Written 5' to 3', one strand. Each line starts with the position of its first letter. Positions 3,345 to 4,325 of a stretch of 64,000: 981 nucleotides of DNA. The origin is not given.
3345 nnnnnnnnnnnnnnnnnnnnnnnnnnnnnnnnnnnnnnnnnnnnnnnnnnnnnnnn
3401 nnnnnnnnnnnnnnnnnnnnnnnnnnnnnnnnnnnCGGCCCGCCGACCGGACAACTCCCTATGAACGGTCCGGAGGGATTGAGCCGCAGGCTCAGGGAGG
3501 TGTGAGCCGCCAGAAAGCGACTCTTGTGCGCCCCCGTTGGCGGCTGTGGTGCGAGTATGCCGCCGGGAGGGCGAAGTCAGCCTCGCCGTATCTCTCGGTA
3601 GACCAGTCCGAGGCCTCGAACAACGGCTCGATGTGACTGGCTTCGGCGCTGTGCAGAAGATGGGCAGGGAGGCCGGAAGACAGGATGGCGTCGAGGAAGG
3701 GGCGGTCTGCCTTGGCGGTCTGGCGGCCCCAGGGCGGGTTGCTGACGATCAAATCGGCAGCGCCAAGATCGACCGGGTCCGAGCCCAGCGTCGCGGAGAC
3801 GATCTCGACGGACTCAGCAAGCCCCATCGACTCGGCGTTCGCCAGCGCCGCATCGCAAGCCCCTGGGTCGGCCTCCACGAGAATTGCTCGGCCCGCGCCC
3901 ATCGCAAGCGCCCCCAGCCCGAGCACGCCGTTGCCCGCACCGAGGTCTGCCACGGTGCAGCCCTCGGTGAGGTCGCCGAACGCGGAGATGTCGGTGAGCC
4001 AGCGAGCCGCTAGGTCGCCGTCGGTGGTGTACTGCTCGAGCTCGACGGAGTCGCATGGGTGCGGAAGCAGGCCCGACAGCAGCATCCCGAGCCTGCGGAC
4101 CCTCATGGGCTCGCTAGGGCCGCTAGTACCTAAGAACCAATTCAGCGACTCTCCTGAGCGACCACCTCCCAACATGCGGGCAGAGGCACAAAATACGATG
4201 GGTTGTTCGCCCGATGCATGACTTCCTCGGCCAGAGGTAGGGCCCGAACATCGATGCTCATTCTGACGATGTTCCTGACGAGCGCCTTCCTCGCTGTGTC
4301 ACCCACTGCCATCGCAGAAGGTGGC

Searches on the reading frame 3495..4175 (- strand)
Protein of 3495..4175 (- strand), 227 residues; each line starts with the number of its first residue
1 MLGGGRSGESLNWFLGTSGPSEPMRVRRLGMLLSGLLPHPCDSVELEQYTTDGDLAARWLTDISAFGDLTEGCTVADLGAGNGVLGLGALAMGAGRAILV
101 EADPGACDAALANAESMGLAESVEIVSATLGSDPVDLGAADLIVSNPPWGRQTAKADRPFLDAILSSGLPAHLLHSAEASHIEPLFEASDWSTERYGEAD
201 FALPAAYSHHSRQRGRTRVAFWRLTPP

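Call 23: search_protein_families(library=pfam, proteins=[window:3495-4175:-], max_evalue=0.01)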
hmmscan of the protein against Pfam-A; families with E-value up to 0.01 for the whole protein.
window:3495-4175:- (227 aa): 6 families
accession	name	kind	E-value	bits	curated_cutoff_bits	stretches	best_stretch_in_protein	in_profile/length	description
PF05175.20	MTS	-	4.2e-09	36.7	23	1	73-154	33-113/170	Methyltransferase small domain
PF06325.19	PrmA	-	1.4e-08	35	22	1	69-146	159-233/296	Ribosomal protein L11 methyltransferase (PrmA)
PF03602.21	Cons_hypoth95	-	2.2e-08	34.4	24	1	70-156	40-131/182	Conserved hypothetical protein 95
PF13649.12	Methyltransf_25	-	0.00027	22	27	1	75-146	1-71/97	Methyltransferase domain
PF01170.24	UPF0020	-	0.00056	20.1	22.3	1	101-156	83-138/197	RMKL-like, methyltransferase domain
PF13847.12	Methyltransf_31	-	0.0046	17.1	27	1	70-146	2-81/145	Methyltransferase domain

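Call 31: search_protein_families(library=ncbifam, proteins=[window:3495-4175:-], max_evalue=0.00001)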
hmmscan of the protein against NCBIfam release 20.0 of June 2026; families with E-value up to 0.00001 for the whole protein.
window:3495-4175:- (227 aa): 5 families
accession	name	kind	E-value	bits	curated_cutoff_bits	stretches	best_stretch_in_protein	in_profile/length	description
TIGR03534.1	RF_mod_PrmC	equivalog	9.5e-10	38.3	199.1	1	72-149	89-166/253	peptide chain release factor N(5)-glutamine methyltransferase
NF001790.0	PRK00517.3-3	equivalog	1.1e-07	31.6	269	1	70-146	121-198/262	50S ribosomal protein L11 methyltransferase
TIGR00406.1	prmA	equivalog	1.7e-07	30.9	183.15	1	72-146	160-232/288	50S ribosomal protein L11 methyltransferase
TIGR00095.1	TIGR00095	equivalog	1.9e-06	27.6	117.5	1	71-155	52-140/194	16S rRNA (guanine(966)-N(2))-methyltransferase RsmD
NF011528.0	PRK14968.1-2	equivalog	5e-06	26.2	171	1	68-124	35-90/205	putative methyltransferase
